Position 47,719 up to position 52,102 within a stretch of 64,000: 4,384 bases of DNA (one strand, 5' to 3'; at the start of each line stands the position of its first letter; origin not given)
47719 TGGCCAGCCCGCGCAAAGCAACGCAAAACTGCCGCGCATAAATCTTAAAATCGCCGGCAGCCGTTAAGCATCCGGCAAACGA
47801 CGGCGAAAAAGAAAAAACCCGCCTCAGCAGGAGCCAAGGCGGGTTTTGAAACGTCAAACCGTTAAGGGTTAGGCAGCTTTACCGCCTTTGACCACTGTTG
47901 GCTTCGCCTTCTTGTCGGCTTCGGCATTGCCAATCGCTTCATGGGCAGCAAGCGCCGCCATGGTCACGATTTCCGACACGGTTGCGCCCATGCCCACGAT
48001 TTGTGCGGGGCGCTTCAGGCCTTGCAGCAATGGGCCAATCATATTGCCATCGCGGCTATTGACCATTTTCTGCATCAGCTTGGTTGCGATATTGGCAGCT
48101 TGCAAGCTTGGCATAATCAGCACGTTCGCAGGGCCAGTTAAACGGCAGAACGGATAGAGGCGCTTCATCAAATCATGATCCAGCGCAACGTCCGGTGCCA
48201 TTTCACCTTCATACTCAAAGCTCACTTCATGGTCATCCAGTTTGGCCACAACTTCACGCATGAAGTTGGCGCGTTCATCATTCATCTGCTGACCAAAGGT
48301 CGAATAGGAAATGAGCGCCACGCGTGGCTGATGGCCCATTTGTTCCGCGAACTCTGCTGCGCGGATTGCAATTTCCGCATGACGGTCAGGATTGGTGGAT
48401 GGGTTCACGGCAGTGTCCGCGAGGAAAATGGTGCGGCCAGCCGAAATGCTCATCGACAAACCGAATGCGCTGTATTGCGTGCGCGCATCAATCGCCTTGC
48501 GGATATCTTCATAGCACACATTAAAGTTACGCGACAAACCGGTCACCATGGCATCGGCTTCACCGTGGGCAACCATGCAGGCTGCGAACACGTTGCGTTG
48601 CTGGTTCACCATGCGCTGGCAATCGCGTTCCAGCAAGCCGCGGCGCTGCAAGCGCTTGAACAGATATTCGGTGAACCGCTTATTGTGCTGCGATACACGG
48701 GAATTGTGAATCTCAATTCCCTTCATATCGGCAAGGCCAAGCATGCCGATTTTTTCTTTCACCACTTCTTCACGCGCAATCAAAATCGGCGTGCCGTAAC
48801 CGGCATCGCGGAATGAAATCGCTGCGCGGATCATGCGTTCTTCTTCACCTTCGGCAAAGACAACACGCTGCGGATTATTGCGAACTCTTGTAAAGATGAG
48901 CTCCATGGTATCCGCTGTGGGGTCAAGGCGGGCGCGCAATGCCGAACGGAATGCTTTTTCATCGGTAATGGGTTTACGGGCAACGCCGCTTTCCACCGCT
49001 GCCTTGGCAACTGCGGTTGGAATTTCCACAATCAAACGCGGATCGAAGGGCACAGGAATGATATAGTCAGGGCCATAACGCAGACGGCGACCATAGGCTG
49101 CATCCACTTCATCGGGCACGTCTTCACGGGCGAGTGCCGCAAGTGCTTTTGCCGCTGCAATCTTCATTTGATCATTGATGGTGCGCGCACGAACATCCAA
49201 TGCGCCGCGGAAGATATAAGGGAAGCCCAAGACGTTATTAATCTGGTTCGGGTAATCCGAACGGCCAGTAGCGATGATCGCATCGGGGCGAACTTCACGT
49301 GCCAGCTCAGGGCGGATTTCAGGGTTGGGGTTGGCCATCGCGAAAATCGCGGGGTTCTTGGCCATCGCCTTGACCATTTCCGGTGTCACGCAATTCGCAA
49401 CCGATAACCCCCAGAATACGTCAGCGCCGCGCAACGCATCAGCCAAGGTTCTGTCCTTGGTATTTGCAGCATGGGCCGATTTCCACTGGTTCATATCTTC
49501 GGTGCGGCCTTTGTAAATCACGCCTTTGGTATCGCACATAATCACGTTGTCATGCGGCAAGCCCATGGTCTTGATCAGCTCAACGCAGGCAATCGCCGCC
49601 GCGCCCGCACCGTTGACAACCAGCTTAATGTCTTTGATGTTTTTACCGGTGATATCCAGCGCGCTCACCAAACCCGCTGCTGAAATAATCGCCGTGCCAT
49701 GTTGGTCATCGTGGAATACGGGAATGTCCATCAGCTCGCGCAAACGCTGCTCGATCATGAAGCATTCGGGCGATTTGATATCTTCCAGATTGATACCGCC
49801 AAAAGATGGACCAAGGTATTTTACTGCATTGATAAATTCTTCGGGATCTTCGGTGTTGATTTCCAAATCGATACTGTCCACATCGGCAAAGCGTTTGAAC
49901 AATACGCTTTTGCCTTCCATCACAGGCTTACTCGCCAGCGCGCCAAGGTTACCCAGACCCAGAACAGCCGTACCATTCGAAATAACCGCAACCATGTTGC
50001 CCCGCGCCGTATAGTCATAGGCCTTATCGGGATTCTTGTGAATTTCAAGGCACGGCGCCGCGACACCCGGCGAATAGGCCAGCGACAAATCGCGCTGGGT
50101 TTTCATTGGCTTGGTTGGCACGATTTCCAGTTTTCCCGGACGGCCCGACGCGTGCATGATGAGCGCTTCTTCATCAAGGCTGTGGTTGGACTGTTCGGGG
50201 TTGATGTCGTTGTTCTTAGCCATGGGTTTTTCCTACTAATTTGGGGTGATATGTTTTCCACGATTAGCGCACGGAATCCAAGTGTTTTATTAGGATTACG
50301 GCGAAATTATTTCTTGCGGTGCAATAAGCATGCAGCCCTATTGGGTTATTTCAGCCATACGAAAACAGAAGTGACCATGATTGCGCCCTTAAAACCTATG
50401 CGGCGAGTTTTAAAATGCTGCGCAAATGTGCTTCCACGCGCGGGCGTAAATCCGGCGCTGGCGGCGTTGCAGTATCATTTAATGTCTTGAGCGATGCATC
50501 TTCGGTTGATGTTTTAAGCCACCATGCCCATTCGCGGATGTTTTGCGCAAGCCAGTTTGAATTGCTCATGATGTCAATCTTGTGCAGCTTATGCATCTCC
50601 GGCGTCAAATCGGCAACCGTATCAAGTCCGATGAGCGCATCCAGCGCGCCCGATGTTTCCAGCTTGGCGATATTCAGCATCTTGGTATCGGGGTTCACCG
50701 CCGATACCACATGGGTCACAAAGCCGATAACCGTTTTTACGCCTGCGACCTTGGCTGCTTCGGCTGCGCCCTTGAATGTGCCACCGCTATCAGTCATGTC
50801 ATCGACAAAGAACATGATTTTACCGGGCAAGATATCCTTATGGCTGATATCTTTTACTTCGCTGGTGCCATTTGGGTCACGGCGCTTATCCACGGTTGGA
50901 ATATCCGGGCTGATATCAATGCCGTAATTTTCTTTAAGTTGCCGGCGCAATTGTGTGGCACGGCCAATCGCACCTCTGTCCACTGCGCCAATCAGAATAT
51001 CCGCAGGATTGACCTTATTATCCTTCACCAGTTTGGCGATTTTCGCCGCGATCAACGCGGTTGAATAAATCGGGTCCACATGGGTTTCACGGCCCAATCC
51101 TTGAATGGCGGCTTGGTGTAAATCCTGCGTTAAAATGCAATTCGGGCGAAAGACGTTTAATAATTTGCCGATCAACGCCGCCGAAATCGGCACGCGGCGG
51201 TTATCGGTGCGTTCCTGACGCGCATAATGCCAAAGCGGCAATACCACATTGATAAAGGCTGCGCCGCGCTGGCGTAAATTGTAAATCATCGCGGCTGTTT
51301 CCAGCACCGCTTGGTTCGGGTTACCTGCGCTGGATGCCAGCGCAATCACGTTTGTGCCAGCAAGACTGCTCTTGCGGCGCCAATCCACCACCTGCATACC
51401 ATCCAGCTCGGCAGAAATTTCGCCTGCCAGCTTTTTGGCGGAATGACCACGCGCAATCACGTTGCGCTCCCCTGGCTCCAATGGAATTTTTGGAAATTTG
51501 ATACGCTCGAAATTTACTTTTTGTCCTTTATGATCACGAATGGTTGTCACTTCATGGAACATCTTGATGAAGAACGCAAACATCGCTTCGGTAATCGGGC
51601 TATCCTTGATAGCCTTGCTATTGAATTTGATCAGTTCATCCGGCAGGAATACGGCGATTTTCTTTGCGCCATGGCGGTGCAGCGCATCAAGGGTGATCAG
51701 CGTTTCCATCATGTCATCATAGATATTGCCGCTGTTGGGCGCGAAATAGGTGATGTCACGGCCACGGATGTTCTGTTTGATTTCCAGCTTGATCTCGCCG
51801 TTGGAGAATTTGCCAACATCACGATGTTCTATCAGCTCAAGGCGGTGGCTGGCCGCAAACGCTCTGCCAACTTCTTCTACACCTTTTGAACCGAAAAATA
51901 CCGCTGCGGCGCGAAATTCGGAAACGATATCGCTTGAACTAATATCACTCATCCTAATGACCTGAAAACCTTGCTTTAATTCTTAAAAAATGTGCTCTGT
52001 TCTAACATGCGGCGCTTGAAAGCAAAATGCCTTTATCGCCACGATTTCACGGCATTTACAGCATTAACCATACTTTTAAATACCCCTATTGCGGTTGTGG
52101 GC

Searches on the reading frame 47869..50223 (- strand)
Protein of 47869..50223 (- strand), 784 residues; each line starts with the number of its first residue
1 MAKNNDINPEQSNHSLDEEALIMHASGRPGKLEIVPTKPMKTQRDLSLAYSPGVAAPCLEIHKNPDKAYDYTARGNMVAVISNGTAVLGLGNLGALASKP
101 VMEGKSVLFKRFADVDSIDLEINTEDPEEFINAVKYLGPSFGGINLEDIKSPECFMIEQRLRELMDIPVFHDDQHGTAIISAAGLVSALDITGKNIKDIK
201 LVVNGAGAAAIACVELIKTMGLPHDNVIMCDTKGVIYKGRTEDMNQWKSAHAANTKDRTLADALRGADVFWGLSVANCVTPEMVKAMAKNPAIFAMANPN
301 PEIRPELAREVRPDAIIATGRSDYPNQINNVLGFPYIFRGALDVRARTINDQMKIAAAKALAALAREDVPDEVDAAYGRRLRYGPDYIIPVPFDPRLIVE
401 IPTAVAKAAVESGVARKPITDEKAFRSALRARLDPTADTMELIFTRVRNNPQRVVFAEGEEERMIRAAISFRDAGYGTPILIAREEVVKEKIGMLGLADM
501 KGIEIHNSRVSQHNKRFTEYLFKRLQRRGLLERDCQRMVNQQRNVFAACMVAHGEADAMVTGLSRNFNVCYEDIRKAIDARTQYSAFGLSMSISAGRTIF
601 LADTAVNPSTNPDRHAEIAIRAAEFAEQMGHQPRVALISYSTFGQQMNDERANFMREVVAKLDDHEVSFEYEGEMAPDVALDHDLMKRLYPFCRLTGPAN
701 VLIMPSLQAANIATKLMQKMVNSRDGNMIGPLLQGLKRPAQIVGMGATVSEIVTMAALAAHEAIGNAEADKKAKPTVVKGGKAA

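Call 35: search_protein_families(library=pfam, proteins=[window:47869-50223:-], max_evalue=0.001)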
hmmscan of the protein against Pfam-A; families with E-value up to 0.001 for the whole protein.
window:47869-50223:- (784 aa): 3 families
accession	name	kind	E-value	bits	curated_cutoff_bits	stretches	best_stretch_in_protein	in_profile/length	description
PF01515.24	PTA_PTB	-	1.6e-76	258.1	24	1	439-760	2-319/319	Phosphate acetyl/butaryl transferase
PF00390.24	malic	-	7.5e-30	104.5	23.1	1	30-162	2-182/182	Malic enzyme, N-terminal domain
PF03949.21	Malic_M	-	5.1e-22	78.9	23.5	1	176-371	3-231/258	Malic enzyme, NAD binding domain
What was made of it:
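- Checked: The gene at 47869-50223 is a MaeB-type malic enzyme (malic + Malic_M + PTA_PTB, call 35).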

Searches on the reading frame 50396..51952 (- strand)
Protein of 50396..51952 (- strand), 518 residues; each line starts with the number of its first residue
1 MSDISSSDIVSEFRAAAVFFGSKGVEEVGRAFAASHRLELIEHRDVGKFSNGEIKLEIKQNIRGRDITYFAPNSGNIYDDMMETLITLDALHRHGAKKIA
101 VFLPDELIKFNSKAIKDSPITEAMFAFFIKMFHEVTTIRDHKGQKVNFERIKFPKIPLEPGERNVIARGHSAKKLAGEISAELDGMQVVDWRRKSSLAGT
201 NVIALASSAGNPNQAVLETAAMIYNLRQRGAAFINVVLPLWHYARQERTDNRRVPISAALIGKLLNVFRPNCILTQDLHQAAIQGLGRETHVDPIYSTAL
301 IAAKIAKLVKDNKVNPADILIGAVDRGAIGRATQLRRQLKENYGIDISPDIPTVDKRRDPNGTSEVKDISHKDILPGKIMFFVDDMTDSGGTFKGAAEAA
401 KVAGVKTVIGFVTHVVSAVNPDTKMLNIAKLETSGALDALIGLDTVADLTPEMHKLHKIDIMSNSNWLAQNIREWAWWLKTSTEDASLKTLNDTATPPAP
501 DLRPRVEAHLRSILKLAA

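Call 35: search_protein_families(library=pfam, proteins=[window:50396-51952:-], max_evalue=0.001)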
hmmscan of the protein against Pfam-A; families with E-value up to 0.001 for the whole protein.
window:50396-51952:- (518 aa): 3 families
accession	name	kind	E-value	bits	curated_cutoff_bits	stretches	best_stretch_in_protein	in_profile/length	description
PF13793.12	Pribosyltran_N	-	9.3e-29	100.1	25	2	192-266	40-114/117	N-terminal domain of ribose phosphate pyrophosphokinase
PF00156.33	Pribosyltran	-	2.6e-09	37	26.3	1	300-413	14-122/158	Phosphoribosyl transferase domain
PF14572.12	Pribosyl_synth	-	2.2e-05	24.9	27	0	376-473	82-171/184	Phosphoribosyl synthetase-associated domain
